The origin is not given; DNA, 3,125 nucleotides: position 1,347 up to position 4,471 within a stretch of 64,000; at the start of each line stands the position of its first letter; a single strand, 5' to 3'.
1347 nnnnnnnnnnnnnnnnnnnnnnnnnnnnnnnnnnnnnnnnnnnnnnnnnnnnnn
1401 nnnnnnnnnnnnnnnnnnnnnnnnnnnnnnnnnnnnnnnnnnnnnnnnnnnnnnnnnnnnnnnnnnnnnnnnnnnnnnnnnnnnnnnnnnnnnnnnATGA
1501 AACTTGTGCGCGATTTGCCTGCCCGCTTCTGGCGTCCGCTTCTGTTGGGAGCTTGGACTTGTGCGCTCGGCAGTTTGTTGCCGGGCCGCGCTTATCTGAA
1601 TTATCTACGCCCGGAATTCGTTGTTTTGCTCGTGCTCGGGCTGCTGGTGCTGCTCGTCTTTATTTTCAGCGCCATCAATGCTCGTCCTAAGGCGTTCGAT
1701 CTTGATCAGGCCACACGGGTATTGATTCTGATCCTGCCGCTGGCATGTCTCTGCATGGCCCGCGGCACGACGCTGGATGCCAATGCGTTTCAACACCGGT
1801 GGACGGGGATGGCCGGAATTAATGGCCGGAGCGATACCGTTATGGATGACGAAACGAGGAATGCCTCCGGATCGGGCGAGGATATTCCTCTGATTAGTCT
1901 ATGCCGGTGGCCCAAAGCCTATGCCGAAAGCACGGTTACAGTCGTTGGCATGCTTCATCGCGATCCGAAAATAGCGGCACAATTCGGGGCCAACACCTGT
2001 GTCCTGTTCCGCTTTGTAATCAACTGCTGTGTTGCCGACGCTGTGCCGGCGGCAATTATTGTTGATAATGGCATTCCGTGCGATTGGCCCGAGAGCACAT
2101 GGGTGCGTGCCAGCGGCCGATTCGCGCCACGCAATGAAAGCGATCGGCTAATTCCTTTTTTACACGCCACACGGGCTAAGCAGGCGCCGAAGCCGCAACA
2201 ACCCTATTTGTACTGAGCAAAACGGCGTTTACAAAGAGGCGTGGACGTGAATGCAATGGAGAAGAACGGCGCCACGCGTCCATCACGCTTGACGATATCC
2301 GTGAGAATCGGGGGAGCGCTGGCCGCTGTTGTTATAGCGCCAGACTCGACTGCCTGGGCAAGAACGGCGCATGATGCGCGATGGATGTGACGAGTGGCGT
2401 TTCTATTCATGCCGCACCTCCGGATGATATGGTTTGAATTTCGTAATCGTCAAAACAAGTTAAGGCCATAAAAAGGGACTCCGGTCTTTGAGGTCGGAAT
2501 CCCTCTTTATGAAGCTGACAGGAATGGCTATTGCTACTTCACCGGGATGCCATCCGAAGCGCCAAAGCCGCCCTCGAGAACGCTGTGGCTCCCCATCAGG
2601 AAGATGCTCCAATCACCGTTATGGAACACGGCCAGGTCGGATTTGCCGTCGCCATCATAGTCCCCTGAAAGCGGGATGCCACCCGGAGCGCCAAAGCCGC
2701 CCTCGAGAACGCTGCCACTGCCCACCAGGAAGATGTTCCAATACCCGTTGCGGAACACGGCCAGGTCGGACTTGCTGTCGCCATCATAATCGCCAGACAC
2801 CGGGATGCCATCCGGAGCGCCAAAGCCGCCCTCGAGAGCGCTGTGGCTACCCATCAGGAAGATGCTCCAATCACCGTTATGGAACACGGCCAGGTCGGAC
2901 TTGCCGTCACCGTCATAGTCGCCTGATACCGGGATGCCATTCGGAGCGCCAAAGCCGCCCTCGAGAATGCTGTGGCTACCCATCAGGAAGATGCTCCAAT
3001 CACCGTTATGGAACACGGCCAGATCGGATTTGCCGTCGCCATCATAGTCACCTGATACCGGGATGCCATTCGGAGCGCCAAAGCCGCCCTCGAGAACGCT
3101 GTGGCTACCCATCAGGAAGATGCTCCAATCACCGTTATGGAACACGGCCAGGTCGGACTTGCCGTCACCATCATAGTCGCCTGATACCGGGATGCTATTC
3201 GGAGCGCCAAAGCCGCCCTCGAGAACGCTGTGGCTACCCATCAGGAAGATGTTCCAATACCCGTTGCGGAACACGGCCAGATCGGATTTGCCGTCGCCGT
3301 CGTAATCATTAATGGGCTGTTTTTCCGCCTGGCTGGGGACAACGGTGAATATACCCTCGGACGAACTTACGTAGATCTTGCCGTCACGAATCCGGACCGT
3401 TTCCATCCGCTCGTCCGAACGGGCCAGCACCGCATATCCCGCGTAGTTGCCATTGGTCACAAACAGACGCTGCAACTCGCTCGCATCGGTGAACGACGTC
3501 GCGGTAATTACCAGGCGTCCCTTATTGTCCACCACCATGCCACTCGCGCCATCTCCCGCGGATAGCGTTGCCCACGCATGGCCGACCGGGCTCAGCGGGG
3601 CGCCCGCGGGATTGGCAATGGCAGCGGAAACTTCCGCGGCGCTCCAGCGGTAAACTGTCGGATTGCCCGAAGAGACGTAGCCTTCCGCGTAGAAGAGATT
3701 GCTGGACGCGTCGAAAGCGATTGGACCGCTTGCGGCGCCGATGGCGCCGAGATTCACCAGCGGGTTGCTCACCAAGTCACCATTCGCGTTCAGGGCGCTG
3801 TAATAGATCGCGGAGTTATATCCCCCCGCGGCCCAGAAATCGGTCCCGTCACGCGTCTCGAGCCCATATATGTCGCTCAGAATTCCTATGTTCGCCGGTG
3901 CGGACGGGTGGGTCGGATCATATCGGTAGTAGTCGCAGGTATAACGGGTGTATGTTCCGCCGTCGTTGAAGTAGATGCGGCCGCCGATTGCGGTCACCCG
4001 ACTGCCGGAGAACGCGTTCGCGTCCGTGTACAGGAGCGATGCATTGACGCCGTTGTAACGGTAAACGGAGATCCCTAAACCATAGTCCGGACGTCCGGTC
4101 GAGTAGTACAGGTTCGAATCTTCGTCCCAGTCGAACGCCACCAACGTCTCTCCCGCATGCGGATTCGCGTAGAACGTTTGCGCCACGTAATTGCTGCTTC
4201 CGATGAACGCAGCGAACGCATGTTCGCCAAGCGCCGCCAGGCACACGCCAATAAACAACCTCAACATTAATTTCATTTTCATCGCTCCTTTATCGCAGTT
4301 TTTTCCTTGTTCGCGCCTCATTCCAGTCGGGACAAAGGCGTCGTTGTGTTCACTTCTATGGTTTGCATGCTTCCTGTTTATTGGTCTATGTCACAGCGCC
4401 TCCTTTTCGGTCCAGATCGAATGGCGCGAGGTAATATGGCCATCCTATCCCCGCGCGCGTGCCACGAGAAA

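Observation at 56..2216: DUF318 permease plus TIGR03943 membrane protein pair beside a ZnuB-like gene remnant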

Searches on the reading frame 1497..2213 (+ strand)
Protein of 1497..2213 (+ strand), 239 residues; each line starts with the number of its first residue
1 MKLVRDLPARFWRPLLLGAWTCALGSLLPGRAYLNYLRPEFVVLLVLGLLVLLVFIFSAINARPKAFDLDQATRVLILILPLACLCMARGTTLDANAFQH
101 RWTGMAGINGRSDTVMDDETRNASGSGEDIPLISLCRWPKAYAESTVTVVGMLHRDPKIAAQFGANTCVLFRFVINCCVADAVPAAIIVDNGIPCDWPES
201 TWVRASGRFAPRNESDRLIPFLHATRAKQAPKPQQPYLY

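Call 3: search_protein_families(library=pfam, proteins=[window:1497-2213:+], max_evalue=0.01)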
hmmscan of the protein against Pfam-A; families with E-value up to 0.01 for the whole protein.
window:1497-2213:+ (239 aa): 1 family
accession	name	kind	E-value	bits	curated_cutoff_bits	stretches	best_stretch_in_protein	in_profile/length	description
PF21537.2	DUF1980_C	-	6.9e-17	61.9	25.9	1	136-239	39-140/141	DUF1980 C-terminal domain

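Call 4: search_protein_families(library=ncbifam, proteins=[window:1497-2213:+], max_evalue=0.01)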
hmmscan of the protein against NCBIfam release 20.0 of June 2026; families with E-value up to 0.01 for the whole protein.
window:1497-2213:+ (239 aa): 1 family
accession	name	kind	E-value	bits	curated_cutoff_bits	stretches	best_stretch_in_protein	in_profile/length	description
TIGR03943.1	TIGR03943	equivalog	2.1e-25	89.4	88.8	1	32-237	4-221/221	TIGR03943 family putative permease subunit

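Call 33: search_solved_structures(query=window:1497-2213:+, max_evalue=1)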
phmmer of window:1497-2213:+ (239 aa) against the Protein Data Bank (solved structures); distinct sequences matched with E-value up to 1: 0.

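Call 34: find_homologous_proteins(query=window:1497-2213:+, max_evalue=0.00001)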
Query window:1497-2213:+ (239 aa): 7 proteins with E <= 0.00001 among 1245 candidates.
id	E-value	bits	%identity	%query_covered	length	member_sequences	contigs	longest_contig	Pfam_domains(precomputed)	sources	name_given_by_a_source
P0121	9.9e-144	495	91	100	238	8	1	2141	PF21537.3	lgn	-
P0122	3.3e-119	415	79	100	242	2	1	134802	PF21537.3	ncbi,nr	ncbi:MAG: hypothetical protein PHW60_03200 [Kiritimatiellae bacterium]|nr:hypothetical protein [Kiri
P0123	1.3e-113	396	76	100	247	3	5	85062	PF21537.3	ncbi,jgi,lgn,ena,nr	ncbi:MAG: hypothetical protein KKG09_01895 [Verrucomicrobia bacterium]|nr:hypothetical protein [Verr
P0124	7.8e-112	391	74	100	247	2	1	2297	PF21537.3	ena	-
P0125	8.7e-88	312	59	100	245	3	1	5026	PF21537.3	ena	-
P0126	5.5e-16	77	34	60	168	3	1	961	PF21537.3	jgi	jgi:uncharacterized repeat protein (TIGR03943 family)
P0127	6.7e-7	47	34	55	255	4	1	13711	PF21537.3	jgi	-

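Call 36: find_homologous_proteins(query=A3, max_evalue=0.001)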
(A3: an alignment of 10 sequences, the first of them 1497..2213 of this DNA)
Query A3 (10 sequences) (239 aa, profile of the alignment): 24 proteins with E <= 0.001 among 8000 candidates.
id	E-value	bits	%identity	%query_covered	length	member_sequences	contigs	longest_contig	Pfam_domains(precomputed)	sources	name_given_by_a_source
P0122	3.4e-122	425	79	100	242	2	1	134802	PF21537.3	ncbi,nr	ncbi:MAG: hypothetical protein PHW60_03200 [Kiritimatiellae bacterium]|nr:hypothetical protein [Kiri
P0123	2.2e-121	422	76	100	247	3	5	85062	PF21537.3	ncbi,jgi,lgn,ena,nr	ncbi:MAG: hypothetical protein KKG09_01895 [Verrucomicrobia bacterium]|nr:hypothetical protein [Verr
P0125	4.8e-121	421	59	100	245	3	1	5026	PF21537.3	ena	-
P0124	3.0e-119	415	74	100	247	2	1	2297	PF21537.3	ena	-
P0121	4.7e-119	414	91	100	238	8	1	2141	PF21537.3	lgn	-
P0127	2.8e-78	281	34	55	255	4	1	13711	PF21537.3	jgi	-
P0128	1.3e-54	203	35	95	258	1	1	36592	PF21537.3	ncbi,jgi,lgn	-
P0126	6.0e-53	198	34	60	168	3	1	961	PF21537.3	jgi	jgi:uncharacterized repeat protein (TIGR03943 family)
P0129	4.3e-46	175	28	100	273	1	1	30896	PF21537.3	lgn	-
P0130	1.5e-42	164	26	92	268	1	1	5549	PF21537.3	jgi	jgi:uncharacterized repeat protein (TIGR03943 family)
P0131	6.2e-42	162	31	96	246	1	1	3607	PF21537.3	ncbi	-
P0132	3.1e-41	159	36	37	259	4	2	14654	PF21537.3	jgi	-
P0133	1.2e-40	157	29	94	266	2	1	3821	PF21537.3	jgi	jgi:uncharacterized repeat protein (TIGR03943 family)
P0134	5.5e-39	152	36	43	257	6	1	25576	PF21537.3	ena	-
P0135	7.5e-34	135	25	90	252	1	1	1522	PF21537.3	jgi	-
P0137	4.3e-32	129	29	69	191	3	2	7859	PF21537.3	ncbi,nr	ncbi:MAG TPA: TIGR03943 family protein, partial [Candidatus Brocadiia bacterium]|nr:TIGR03943 family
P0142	3.6e-9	54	32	41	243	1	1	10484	PF21537.3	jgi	jgi:uncharacterized repeat protein (TIGR03943 family)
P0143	5.9e-7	47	29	28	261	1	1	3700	PF21537.3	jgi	jgi:uncharacterized repeat protein (TIGR03943 family)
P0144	9.2e-6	43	30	41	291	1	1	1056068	PF21537.3,PF09323.16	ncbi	ncbi:MAG: TIGR03943 family protein [Propionicimonas sp.]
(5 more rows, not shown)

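Call 47: predict_structure(alignment_id=A4)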
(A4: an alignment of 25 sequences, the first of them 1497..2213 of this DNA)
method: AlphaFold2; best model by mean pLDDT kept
length: 239 residues; sequences in the alignment: 25
mean_pLDDT: 84.0   pTM: 0.74
mean pLDDT of the five models: 84.0, 83.8, 83.6, 82.1, 81.1
residues with pLDDT >= 90: 99; 70-90: 102; 50-70: 27; < 50: 11
segments of 3 or more residues with pLDDT < 50: 106-115
pLDDT, mean of each block of 10 residues (from residue 1): 79 89 83 70 87 90 87 88 77 84 55 49 70 91 94 94 94 82 90 94 97 89 97 85
secondary structure, 60 per line:
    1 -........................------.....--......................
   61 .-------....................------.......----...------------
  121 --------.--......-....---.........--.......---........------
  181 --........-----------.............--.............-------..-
elements in order: H2-25 H32-36 H39-61 H69-88 H95-101 H132-137 H139-142 E146-154 H157-163 E167-174 E183-190 E202-214 E217-229

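Call 58: search_protein_representatives(alignment_id=A4)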
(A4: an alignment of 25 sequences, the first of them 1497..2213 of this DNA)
Query: 25 sequences, 238 profile positions. Proteins with E-value up to 0.001 (for the whole library): 5922; up to 1e-10: 4157; up to 1e-30: 808. The best 150 are listed.
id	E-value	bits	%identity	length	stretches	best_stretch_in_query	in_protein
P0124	2.9e-79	282.1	-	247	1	4-238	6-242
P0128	3.9e-68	245.6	-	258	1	4-235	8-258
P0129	4.6e-68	245.4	-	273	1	4-238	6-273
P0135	5.5e-68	245.2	-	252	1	5-237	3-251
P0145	1.5e-65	237.1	-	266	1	4-237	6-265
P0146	9.4e-64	231.3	-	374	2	108-237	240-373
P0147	4.3e-62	225.9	-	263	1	5-238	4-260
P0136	5.6e-62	225.5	-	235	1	6-237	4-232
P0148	1.3e-61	224.2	-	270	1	4-238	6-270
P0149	1.5e-61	224.1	-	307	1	5-237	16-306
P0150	8.0e-60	218.4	-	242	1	5-238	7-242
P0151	1.6e-59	217.4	-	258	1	4-238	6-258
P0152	8.7e-58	211.8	-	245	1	6-237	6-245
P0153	4.5e-56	206.1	-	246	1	7-238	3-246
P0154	9.0e-56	205.2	-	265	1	7-237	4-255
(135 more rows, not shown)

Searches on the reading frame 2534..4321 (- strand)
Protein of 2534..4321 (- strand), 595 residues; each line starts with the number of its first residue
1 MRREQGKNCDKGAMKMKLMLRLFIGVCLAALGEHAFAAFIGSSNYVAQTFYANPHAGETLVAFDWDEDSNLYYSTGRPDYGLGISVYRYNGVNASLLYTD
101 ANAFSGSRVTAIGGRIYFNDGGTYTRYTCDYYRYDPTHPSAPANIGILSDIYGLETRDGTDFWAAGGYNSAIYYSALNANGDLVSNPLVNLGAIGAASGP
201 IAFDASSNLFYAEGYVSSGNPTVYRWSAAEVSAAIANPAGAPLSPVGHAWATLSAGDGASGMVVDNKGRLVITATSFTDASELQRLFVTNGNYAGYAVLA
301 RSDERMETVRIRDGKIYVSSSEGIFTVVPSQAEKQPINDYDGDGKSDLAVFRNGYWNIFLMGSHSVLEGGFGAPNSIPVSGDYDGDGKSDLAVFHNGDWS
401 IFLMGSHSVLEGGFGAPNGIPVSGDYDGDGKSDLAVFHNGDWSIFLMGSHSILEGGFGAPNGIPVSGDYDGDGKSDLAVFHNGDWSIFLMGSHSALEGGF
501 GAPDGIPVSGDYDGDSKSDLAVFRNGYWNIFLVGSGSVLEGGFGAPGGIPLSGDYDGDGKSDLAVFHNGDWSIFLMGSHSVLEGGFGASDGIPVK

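Call 3: search_protein_families(library=pfam, proteins=[window:2534-4321:-], max_evalue=0.01)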
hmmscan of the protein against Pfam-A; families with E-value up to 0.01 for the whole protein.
window:2534-4321:- (595 aa): 2 families
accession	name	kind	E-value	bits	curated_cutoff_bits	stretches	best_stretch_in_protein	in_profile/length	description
PF01839.29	FG-GAP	-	3.9e-22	78.1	22.1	4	378-393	5-20/37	FG-GAP repeat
PF13517.12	FG-GAP_3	-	2.8e-16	60.3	26.9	5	339-393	1-61/61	FG-GAP-like repeat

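Call 4: search_protein_families(library=ncbifam, proteins=[window:2534-4321:-], max_evalue=0.01)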
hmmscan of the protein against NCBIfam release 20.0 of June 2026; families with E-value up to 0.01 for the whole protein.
window:2534-4321:- (595 aa): 1 family
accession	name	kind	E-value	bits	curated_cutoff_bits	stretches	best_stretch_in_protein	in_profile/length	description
NF053702.1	TrHdxCHCADhChcB1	equivalog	7.9e-05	22.1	400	0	376-419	202-245/250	trans-4-hydroxycyclohexanecarboxylate dehydrogenase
